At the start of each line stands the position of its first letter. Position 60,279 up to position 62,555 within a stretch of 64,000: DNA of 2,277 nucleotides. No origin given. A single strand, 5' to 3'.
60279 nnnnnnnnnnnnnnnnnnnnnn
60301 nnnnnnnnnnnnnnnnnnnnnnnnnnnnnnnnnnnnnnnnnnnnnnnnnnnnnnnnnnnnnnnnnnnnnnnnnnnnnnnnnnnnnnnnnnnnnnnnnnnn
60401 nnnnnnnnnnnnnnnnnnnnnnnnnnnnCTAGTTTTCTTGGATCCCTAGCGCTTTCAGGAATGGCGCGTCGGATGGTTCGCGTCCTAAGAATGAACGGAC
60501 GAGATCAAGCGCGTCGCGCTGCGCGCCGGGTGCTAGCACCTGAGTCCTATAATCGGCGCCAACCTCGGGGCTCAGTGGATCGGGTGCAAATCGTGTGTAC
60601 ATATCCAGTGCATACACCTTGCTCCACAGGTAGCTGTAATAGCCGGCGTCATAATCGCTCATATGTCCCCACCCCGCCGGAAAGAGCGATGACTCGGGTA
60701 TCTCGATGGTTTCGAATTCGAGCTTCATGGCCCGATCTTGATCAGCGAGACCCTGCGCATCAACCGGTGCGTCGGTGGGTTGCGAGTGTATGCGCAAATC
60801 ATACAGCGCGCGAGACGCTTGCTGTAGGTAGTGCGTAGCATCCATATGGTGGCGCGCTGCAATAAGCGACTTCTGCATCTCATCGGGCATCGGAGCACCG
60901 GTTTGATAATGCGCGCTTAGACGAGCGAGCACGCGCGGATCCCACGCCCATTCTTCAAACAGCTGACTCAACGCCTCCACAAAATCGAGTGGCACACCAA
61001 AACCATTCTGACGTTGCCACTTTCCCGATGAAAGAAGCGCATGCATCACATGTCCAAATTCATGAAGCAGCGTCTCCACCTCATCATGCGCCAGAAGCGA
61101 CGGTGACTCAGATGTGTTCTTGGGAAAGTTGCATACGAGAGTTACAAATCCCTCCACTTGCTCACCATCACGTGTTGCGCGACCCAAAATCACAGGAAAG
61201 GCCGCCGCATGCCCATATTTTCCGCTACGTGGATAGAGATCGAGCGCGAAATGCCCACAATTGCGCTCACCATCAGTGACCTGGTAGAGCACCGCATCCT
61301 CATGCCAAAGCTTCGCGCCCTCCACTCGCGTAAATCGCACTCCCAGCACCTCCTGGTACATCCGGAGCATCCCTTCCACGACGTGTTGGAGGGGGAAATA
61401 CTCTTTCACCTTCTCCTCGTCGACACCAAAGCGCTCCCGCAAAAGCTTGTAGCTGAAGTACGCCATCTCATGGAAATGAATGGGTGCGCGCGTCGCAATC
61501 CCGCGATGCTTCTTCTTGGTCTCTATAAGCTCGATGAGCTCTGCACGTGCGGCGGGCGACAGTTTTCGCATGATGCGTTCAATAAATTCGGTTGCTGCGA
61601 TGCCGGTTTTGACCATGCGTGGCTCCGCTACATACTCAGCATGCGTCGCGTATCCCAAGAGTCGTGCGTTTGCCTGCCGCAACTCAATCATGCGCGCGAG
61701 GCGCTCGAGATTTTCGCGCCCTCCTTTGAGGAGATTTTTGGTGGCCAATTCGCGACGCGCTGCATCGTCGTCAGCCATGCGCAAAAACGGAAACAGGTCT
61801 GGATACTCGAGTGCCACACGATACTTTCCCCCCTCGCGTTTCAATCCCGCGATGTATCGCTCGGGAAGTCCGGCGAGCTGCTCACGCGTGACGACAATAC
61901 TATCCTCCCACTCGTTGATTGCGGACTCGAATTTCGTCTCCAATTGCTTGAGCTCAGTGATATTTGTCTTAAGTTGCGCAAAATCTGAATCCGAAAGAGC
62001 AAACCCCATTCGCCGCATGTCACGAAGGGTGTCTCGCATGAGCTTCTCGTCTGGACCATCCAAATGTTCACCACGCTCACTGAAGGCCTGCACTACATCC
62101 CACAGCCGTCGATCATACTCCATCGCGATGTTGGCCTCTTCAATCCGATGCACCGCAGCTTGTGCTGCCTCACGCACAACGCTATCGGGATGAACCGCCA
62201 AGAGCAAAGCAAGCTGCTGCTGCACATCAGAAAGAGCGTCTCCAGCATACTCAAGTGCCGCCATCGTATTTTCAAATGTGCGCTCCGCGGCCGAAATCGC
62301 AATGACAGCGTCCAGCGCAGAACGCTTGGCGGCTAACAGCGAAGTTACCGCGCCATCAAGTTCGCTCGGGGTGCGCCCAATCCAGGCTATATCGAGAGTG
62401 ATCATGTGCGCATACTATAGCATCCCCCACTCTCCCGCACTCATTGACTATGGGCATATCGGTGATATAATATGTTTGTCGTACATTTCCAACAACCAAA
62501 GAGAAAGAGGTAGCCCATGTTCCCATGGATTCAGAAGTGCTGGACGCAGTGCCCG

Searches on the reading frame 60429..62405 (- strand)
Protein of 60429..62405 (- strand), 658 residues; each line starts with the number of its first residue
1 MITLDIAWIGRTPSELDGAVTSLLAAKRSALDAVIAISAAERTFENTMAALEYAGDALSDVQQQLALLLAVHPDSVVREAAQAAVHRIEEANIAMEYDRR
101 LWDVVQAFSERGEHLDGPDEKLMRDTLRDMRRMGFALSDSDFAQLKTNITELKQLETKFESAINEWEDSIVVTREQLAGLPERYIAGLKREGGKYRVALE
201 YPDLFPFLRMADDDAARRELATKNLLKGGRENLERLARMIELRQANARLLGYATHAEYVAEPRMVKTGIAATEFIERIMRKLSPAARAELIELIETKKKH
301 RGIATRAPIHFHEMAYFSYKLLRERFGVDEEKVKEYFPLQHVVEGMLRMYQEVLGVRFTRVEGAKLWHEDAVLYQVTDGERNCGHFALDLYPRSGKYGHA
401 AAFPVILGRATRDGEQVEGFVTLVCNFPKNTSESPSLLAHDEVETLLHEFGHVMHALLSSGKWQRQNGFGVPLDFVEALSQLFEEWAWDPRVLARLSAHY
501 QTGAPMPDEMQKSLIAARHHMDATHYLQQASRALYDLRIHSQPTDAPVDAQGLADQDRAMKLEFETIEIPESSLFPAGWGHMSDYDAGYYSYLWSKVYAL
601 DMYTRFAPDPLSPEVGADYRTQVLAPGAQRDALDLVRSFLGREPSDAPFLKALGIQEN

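Call 98: search_protein_families(library=pfam, proteins=[window:60429-62405:-], max_evalue=0.00001)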
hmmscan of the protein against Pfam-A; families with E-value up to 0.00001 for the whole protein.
window:60429-62405:- (658 aa): 1 family
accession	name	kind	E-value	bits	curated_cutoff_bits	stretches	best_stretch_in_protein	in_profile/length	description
PF01432.26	Peptidase_M3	-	9.5e-105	352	27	1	210-654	4-456/457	Peptidase family M3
